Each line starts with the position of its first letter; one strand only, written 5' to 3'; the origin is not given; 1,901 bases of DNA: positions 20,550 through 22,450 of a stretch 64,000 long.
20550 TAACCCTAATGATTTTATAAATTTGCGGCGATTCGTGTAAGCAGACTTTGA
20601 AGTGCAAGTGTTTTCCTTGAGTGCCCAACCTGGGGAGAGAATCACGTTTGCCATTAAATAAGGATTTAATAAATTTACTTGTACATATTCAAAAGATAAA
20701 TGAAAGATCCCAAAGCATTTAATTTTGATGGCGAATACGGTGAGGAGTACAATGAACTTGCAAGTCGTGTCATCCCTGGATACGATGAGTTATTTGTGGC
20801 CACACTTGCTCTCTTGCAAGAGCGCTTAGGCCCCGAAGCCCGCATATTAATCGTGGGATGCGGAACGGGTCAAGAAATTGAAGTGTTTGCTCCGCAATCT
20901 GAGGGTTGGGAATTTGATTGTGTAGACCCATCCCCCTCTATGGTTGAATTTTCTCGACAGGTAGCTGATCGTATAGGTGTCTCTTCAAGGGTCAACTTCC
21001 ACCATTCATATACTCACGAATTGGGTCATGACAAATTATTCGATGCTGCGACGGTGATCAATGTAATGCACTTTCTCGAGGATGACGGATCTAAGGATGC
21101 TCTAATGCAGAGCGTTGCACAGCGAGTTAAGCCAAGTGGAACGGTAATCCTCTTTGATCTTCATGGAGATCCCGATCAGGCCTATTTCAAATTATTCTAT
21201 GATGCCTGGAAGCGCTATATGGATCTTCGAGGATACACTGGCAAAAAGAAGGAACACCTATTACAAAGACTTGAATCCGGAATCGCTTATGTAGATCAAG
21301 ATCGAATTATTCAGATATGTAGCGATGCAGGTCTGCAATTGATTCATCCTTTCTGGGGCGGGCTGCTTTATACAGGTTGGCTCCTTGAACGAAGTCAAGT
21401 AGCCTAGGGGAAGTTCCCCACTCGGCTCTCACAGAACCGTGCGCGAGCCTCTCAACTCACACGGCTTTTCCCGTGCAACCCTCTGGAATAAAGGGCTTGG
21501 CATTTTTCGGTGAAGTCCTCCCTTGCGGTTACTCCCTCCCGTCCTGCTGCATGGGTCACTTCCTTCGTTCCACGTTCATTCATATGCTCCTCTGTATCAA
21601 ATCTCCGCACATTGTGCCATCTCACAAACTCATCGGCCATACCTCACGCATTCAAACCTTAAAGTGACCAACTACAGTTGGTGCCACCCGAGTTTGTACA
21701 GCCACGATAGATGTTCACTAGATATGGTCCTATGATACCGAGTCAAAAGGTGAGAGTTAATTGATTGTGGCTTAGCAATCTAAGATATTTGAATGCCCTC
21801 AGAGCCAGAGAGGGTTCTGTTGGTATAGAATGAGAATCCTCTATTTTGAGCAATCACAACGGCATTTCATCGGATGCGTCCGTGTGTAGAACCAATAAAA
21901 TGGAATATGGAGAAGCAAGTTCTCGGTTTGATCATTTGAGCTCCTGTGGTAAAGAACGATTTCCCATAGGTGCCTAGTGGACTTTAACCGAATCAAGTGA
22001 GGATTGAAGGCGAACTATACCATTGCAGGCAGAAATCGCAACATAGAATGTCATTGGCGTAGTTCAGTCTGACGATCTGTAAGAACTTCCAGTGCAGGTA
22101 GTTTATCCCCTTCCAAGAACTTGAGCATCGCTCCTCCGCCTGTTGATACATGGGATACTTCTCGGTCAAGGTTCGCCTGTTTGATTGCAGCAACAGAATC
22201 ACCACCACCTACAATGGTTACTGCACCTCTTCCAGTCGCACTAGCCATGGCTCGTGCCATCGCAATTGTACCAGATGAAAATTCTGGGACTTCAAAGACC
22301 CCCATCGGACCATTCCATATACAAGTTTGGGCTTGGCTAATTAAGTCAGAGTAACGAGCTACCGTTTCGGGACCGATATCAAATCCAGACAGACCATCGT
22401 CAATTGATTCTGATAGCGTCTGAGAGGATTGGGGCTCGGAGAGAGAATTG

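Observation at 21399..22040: Textbook group II intron domain V/VI with no maturase ORF, wedged between pgk and a methyltransferase gene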

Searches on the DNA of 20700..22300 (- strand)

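Call 4: search_rna_families(source=window, start=21200, end=22300, threshold=evalue, max_evalue=10, show_alignments=4)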
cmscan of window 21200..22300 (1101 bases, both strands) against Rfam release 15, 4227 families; matches with E-value up to 10: 2.
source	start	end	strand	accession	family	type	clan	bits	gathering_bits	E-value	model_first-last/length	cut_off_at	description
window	21394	21469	-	RF00029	Intron_gpII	Intron;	-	44.1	40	3.7e-07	1-77/77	no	Group II catalytic intron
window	21431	21470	-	RF04357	Plastid-ndhA-ndhB-2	Intron;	CL00155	32.5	53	4.2e-05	1-41/41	no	Plastid-ndhA-ndhB-2 group II-D5 intron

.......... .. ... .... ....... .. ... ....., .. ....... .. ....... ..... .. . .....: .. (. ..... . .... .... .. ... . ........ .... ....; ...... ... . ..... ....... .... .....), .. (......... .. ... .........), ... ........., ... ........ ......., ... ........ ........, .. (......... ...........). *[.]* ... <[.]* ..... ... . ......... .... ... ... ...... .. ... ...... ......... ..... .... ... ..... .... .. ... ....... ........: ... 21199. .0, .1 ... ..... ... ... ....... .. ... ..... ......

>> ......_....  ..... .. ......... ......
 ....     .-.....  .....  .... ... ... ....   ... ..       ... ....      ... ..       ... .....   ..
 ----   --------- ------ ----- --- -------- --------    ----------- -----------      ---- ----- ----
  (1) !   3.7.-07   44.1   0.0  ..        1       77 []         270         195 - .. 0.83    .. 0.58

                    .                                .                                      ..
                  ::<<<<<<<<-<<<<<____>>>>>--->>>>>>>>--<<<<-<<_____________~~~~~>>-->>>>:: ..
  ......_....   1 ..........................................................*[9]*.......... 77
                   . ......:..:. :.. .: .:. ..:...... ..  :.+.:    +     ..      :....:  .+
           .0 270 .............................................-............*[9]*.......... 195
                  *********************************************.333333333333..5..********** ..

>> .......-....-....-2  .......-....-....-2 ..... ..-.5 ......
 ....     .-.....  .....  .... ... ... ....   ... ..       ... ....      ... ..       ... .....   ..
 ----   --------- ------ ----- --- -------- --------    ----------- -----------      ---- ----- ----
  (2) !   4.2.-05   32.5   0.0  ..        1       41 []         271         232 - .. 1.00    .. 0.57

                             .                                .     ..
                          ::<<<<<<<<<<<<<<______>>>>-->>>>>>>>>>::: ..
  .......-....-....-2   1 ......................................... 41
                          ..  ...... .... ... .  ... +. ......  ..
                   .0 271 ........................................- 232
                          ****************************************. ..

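Call 12: search_dna_similar(query=window:21380-22060:-, collection=plasmids, mode=distant, max_evalue=0.01, max_rows=25)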
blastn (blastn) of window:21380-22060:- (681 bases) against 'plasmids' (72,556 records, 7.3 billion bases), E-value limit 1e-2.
Records with a match: 54; places in all: 73; records where one place covers at least 80% of the query: 0.
Best place of each record, by identity: 90-95% 3; 80-90% 11; 60-80% 40.
By first word of the organism name: Streptomyces 16; Ralstonia 8; Mesorhizobium 6; Rhizobium 3; Mycetohabitans 3; Shinella 2; Rhodococcus 2; Persicobacter 2; Salmonella 2; Cupriavidus 2; and 7 more.
By predicted mobility (MOB-suite, as given by PLSDB): non-mobilizable 23; mobilizable 19; conjugative 12.
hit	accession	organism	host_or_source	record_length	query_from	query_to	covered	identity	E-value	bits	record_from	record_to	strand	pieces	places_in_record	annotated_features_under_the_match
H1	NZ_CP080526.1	Mesorhizobium sp. AR07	Oxytropis sp.,Cell culture,root nodule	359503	581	669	13%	75.3%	7e-7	63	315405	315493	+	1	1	reverse transcriptase domain-containing protein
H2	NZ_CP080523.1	Mesorhizobium sp. AR10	Astragalus sp.,Cell culture,root nodule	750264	581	669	13%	75.3%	7e-7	63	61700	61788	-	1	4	ltrA: group II intron reverse transcriptase/maturase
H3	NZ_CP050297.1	Mesorhizobium huakuii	Oxytropis kamtschatica,cell ...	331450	581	668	13%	76.1%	2e-7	65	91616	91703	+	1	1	none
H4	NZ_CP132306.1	Shinella sumterensis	Homo sapiens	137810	590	675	13%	77.0%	8e-6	59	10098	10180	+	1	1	none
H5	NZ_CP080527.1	Mesorhizobium sp. AR07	Oxytropis sp.,Cell culture,root nodule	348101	581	668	13%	75.0%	2e-6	61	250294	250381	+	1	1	ltrA: group II intron reverse transcriptase/maturase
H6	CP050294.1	Mesorhizobium loti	Oxytropis kamtschatica,cell ...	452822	581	668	13%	75.0%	2e-6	61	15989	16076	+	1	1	none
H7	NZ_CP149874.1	Rhizobium sp. T1473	-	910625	581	668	13%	75.0%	2e-6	61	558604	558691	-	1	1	group II intron maturase-specific domain-containing protein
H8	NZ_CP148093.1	Rhizobium sp. T1470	Medicago sativa,cell culture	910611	581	668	13%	75.0%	2e-6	61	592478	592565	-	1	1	group II intron maturase-specific domain-containing protein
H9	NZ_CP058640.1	Rhodococcus sp. ZPP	cell culture,soil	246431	592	673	12%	79.8%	4e-10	73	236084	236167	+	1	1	none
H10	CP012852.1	Persicobacter sp. JZB09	cell culture,soil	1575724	592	669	11%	78.2%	2e-7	65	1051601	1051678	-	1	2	none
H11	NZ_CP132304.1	Shinella sumterensis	Homo sapiens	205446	590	667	11%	77.2%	3e-4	54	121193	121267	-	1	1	none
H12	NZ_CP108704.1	Streptomyces sp. NBC_01005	-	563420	587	663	11%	78.2%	3e-5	58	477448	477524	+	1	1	none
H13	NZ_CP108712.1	Streptomyces sp. NBC_01001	-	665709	592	671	12%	75.0%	1e-4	55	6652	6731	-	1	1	none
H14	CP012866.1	Persicobacter sp. JZB09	cell culture,soil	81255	592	668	11%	77.9%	7e-7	64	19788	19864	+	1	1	record has no annotation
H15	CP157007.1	Methylomonas sp. AM2-LC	-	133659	591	667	11%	76.9%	3e-4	54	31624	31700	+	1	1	record has no annotation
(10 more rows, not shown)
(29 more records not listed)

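Call 19: search_rna_families(source=L001, threshold=gathering, show_alignments=2)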
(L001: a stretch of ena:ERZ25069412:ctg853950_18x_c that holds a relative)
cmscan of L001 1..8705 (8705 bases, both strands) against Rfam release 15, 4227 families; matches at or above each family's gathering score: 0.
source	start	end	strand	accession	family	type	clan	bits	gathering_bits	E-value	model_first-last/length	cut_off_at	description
